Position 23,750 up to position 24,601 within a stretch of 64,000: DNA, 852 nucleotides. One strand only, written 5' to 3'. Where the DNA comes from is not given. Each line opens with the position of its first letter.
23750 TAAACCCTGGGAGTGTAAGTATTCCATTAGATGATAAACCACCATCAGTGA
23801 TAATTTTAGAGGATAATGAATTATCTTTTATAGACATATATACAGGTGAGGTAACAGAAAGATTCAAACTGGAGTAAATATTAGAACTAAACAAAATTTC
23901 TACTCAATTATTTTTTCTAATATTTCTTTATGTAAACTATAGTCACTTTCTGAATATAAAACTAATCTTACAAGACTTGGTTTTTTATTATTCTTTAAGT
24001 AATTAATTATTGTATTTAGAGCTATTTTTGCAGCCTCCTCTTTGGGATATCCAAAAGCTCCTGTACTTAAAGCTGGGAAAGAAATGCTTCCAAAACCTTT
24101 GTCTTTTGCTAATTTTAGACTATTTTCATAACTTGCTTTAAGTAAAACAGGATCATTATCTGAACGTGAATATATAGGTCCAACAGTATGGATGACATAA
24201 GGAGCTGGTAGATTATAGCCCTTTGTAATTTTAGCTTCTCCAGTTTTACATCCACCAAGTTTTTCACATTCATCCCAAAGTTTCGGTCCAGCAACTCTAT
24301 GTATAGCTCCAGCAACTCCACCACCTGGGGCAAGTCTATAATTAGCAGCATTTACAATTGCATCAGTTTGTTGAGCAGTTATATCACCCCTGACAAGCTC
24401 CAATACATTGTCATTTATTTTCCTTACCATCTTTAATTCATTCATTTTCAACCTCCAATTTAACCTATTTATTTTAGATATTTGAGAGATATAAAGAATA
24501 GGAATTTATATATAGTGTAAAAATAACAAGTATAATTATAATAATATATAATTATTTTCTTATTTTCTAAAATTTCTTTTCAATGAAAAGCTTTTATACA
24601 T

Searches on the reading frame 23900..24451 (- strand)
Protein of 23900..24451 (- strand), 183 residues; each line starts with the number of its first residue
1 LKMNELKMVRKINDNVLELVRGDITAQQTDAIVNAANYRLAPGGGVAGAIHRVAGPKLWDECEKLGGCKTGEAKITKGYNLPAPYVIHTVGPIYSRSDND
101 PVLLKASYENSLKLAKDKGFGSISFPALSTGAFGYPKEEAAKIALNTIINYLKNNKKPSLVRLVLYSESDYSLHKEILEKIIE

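Call 42: search_protein_families(library=pfam, proteins=[window:23900-24451:-], max_evalue=0.00001)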
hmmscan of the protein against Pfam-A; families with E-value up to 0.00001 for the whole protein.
window:23900-24451:- (183 aa): 1 family
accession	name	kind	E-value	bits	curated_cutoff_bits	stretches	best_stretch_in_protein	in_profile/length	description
PF01661.27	Macro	-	6.8e-43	145.8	22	1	33-144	1-118/118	Macro domain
